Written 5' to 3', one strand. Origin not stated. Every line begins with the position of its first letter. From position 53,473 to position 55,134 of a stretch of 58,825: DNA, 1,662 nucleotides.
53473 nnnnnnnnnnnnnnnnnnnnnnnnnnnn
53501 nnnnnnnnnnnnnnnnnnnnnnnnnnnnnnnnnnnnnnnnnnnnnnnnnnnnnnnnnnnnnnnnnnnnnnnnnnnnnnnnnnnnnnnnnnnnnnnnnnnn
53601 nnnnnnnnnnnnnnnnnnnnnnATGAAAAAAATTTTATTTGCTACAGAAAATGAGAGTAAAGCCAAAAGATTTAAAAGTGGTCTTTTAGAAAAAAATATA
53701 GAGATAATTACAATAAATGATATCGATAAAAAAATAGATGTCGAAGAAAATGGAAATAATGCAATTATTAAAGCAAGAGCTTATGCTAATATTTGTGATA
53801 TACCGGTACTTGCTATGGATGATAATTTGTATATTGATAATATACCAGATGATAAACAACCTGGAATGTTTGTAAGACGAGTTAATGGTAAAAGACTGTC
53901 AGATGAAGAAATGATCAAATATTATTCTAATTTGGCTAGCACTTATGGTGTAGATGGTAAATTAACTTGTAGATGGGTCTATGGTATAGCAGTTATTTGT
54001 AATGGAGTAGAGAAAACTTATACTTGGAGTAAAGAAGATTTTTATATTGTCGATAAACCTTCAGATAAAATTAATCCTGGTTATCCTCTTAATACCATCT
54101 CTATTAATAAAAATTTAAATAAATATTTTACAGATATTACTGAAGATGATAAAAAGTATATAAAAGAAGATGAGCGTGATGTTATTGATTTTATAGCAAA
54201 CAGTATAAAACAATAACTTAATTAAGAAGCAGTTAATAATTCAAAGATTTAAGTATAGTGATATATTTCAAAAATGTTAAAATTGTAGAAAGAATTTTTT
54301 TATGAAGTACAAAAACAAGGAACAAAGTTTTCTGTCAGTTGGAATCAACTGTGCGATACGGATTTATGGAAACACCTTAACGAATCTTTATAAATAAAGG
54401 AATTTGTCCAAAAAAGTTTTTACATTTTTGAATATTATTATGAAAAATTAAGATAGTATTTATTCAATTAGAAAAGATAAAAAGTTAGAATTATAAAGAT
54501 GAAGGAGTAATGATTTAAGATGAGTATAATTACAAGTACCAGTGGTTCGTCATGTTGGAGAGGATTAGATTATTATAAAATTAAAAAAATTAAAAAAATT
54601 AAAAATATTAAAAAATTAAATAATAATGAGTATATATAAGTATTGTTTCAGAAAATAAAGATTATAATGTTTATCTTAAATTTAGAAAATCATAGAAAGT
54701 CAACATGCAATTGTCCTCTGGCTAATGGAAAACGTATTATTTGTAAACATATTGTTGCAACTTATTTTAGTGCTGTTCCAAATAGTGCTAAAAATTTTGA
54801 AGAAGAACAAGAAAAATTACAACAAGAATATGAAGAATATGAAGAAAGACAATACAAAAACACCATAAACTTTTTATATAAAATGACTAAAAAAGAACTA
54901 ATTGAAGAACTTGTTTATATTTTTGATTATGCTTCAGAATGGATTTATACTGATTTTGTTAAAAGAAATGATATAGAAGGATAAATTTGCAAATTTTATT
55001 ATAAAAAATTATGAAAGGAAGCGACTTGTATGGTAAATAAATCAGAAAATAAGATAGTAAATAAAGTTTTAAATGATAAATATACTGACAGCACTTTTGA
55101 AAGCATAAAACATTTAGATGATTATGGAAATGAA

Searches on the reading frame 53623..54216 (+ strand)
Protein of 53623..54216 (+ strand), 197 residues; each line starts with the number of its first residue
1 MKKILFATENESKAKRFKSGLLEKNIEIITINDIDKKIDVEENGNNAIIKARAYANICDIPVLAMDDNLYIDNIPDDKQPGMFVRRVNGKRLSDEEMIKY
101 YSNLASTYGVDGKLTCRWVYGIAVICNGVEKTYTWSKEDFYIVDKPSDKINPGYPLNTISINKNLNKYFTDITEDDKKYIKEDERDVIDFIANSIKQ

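Call 99: search_protein_families(library=pfam, proteins=[window:53623-54216:+], max_evalue=0.0001)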
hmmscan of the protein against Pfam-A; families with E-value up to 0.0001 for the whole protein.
window:53623-54216:+ (197 aa): 1 family
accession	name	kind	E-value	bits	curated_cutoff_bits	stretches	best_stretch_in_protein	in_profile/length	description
PF01725.21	Ham1p_like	-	6.2e-12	46.2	22.5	1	4-180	1-173/186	Ham1 family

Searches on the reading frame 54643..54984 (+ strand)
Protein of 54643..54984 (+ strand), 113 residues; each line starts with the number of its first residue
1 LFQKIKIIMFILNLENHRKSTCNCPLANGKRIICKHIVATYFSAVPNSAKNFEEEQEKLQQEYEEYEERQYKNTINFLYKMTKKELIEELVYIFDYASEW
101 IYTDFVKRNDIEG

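Call 99: search_protein_families(library=pfam, proteins=[window:54643-54984:+], max_evalue=0.0001)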
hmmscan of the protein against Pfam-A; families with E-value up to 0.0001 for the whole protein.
window:54643-54984:+ (113 aa): 1 family
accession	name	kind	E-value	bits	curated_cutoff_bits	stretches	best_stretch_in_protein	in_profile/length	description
PF04434.22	SWIM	-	2.9e-05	24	19.6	1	19-41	12-34/38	SWIM zinc finger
